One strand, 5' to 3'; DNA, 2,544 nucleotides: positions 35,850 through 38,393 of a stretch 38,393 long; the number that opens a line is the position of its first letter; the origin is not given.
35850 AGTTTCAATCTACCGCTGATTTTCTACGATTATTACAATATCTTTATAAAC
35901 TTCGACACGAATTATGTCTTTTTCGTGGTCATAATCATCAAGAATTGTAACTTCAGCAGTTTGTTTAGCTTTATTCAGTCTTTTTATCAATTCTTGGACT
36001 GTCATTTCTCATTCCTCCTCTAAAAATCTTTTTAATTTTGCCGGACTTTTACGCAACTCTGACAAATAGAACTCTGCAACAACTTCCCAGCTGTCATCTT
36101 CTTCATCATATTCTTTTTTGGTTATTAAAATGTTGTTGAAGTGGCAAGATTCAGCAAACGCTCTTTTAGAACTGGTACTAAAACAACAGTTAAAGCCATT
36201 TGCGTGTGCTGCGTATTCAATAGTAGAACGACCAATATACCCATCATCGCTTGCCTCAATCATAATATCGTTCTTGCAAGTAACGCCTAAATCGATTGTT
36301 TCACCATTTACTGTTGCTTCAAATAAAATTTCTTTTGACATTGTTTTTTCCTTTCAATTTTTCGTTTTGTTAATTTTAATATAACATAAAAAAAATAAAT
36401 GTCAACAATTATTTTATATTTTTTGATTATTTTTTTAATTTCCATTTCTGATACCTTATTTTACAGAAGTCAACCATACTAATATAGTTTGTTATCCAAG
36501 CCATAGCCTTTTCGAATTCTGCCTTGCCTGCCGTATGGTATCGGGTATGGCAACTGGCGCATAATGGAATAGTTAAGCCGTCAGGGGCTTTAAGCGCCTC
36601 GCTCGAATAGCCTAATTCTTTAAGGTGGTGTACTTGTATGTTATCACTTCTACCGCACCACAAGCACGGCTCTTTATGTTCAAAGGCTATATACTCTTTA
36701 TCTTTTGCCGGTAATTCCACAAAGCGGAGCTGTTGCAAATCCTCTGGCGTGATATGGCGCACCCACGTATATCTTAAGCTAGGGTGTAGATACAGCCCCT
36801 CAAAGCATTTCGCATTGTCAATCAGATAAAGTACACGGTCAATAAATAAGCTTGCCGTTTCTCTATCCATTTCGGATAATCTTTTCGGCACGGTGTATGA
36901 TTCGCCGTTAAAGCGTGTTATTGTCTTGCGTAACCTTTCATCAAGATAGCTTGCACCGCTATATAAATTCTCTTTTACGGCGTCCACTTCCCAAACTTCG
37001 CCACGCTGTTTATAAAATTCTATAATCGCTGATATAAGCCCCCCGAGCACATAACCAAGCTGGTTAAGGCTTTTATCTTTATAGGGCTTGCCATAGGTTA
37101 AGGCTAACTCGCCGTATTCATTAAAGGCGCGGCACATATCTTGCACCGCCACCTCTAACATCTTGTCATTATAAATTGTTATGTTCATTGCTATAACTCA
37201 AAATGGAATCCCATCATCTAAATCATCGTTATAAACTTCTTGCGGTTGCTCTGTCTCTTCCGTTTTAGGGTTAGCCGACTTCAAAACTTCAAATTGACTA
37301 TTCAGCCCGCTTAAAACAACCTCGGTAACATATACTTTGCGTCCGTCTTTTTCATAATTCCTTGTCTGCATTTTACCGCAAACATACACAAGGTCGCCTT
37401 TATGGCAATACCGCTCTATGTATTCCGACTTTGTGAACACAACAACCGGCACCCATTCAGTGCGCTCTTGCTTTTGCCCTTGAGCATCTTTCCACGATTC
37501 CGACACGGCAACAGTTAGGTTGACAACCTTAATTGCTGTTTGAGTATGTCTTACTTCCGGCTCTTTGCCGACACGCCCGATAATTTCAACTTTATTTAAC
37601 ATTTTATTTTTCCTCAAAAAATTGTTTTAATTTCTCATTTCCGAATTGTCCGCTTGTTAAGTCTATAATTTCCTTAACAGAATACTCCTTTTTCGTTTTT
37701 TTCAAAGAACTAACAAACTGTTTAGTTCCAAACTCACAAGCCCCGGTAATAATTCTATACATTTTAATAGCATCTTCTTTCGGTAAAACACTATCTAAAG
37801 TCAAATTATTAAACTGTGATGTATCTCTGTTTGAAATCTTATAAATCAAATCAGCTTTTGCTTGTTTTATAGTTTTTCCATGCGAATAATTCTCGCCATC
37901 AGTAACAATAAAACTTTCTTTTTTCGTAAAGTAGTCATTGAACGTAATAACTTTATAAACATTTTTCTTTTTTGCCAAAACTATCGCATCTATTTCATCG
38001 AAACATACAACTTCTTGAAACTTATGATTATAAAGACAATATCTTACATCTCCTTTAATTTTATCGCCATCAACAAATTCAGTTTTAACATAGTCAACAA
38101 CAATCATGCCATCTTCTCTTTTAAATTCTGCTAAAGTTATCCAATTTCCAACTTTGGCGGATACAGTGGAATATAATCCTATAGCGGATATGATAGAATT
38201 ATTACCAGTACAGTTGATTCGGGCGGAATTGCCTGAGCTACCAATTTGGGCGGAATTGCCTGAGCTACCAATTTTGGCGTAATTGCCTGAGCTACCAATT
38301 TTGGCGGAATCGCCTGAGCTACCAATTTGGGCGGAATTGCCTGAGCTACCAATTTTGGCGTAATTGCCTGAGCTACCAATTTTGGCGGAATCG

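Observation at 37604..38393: A roughly 350-aa protein with about 12 copies of a 9-aa Gly/Ser repeat spans the contig junction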

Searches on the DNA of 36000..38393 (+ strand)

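Call 10: search_dna_similar(query=window:36000-38393:+, collection=phages, mode=distant)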
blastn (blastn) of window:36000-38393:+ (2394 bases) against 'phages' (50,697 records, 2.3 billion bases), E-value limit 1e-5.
Records with a match: 2; places in all: 36; records where one place covers at least 80% of the query: 0.
Best place of each record, by identity: 60-80% 2.
By first word of the organism name: Edwardsiella 2.
By host as written in the record: - 2.
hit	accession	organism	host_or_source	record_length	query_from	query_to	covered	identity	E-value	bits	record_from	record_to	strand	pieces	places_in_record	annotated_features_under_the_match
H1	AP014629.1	Edwardsiella phage GF-2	-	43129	2203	2388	8%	74.7%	3e-25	124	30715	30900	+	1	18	putative collagen-like protein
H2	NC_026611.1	Edwardsiella phage GF-2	-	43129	2203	2388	8%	74.7%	3e-25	124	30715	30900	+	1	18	putative collagen-like protein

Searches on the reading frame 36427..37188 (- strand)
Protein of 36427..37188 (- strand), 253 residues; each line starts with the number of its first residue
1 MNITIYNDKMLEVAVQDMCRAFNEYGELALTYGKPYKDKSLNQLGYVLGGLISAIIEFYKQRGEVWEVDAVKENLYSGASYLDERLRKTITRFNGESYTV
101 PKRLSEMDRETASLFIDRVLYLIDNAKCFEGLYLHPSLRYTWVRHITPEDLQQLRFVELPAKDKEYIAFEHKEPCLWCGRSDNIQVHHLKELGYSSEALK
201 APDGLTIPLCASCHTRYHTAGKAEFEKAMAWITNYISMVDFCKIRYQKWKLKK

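Call 7: search_protein_families(library=pfam, proteins=[window:36427-37188:-], max_evalue=0.1)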
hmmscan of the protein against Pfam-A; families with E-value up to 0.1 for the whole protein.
window:36427-37188:- (253 aa): 2 families
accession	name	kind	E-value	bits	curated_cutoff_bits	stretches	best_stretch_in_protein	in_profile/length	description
PF06147.18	DUF968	-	2e-09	38.2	27.8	1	162-228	88-152/171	Protein of unknown function (DUF968)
PF01844.29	HNH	-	0.056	14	21.4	0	175-219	1-46/47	HNH endonuclease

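Call 8: search_protein_families(library=phrogs, proteins=[window:36427-37188:-], max_evalue=0.01)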
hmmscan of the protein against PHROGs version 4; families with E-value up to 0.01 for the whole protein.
window:36427-37188:- (253 aa): 12 families
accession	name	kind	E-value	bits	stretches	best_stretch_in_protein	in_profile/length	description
phrog_96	-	DNA, RNA and nucleotide metabolism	3.8e-09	37.3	1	163-229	249-313/334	HNH endonuclease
phrog_1588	-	unknown function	1.7e-07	32.1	1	160-228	24-98/132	-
phrog_7566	-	unknown function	1.2e-05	26.5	1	164-222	4-61/96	-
phrog_5956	-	DNA, RNA and nucleotide metabolism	2.3e-05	25.1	1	165-224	52-114/138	HNH endonuclease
phrog_131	-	DNA, RNA and nucleotide metabolism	9.7e-05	23.5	1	162-217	30-91/131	HNH endonuclease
phrog_1271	-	DNA, RNA and nucleotide metabolism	0.00056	20.4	1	171-227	265-325/361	HNH endonuclease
phrog_144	-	DNA, RNA and nucleotide metabolism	0.00057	20.6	1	170-227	82-142/175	HNH endonuclease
phrog_8048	-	DNA, RNA and nucleotide metabolism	0.00061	20.1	1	170-221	174-229/273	HNH endonuclease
phrog_119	-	DNA, RNA and nucleotide metabolism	0.00076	19.4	1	164-227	195-264/443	HNH endonuclease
phrog_398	-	unknown function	0.0049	17.5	0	165-227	138-202/225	-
phrog_22514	-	DNA, RNA and nucleotide metabolism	0.0058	17.8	0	169-219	63-110/187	HNH endonuclease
phrog_32453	-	DNA, RNA and nucleotide metabolism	0.0076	17.4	0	169-234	69-128/175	HNH endonuclease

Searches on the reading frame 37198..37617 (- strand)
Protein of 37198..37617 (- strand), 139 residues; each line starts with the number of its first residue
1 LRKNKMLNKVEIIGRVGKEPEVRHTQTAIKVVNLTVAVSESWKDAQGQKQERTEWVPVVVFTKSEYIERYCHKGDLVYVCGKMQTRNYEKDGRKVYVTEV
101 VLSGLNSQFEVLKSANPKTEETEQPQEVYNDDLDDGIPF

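Call 7: search_protein_families(library=pfam, proteins=[window:37198-37617:-], max_evalue=0.1)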
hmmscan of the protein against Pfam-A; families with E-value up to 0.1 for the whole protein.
window:37198-37617:- (139 aa): 2 families
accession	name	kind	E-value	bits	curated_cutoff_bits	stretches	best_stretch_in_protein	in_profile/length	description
PF00436.31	SSB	-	2.7e-27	95.3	26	1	7-103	1-99/104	Single-strand binding protein family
PF01336.31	tRNA_anti-codon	-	0.027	14.8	27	1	53-100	26-72/75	OB-fold nucleic acid binding domain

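Call 8: search_protein_families(library=phrogs, proteins=[window:37198-37617:-], max_evalue=0.01)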
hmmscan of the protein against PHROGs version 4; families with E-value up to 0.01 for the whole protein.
window:37198-37617:- (139 aa): 5 families
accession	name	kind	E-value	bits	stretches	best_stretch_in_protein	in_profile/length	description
phrog_44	-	DNA, RNA and nucleotide metabolism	1.3e-43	150.7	1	4-139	84-228/271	single strand DNA binding protein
phrog_25370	-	unknown function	9.2e-08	32.7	1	6-53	1-48/48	-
phrog_27667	-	DNA, RNA and nucleotide metabolism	4.3e-06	27.9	1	76-103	1-29/61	single strand DNA binding protein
phrog_12631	-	DNA, RNA and nucleotide metabolism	0.00018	22.6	1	4-39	27-62/78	single strand DNA binding protein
phrog_26861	-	unknown function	0.0034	17.6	1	8-90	135-210/242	-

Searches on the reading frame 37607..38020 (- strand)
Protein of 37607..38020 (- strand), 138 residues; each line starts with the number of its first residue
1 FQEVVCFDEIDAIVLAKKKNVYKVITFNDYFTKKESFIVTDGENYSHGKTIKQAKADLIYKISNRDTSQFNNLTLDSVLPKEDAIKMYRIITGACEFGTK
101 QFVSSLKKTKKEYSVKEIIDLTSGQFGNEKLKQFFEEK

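Call 31: find_homologous_proteins(query=window:37607-38020:-, max_evalue=0.001)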
Query window:37607-38020:- (138 aa): 70 proteins with E <= 0.001 among 90 candidates.
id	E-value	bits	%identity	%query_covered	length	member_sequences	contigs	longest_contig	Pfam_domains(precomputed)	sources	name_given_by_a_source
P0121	3.0e-50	187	92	62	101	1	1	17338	-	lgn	-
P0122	7.6e-46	173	64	100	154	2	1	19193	PF14080.12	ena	-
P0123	3.2e-43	165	62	96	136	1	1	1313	PF14080.12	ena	-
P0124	9.1e-41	157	63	96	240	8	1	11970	-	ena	-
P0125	3.2e-40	155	56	100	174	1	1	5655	-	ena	-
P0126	8.9e-39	150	60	96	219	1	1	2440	-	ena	-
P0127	2.1e-38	149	55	98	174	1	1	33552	-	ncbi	-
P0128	7.5e-38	147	58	94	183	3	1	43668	-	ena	-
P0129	4.8e-36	142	67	74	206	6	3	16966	-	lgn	-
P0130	1.6e-35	140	57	95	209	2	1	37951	-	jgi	-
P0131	1.7e-35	140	56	97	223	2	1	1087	-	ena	-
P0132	3.8e-35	139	55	99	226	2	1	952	-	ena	-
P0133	4.5e-35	138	53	96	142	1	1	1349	-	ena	-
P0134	3.2e-34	136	63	74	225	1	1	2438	-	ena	-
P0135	5.8e-34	135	51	94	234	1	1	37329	-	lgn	-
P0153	6.9e-31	125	54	88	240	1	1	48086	-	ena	-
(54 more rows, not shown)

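Call 55: search_protein_families(library=pfam, proteins=[P0122, P0124, P0153, P0135], max_evalue=0.01)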
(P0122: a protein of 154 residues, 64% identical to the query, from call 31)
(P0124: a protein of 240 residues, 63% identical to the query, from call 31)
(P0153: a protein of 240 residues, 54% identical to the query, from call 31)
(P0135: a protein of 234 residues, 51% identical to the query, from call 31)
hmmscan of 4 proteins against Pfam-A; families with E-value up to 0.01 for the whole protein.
P0122 (154 aa): 1 family
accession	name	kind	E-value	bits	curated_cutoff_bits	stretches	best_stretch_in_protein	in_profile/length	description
PF14080.11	DUF4261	-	4.4e-06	27.1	27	1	32-86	15-68/77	Domain of unknown function (DUF4261)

P0124 (240 aa): 2 families
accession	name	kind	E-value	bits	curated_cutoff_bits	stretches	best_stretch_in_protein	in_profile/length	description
PF00560.39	LRR_1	-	0.0017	18.5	20.6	0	26-41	4-20/23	Leucine Rich Repeat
PF12799.13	LRR_4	-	0.002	18.8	27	0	26-39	5-18/44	Leucine Rich repeats (2 copies)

P0153 (240 aa): 0 families

P0135 (234 aa): 0 families
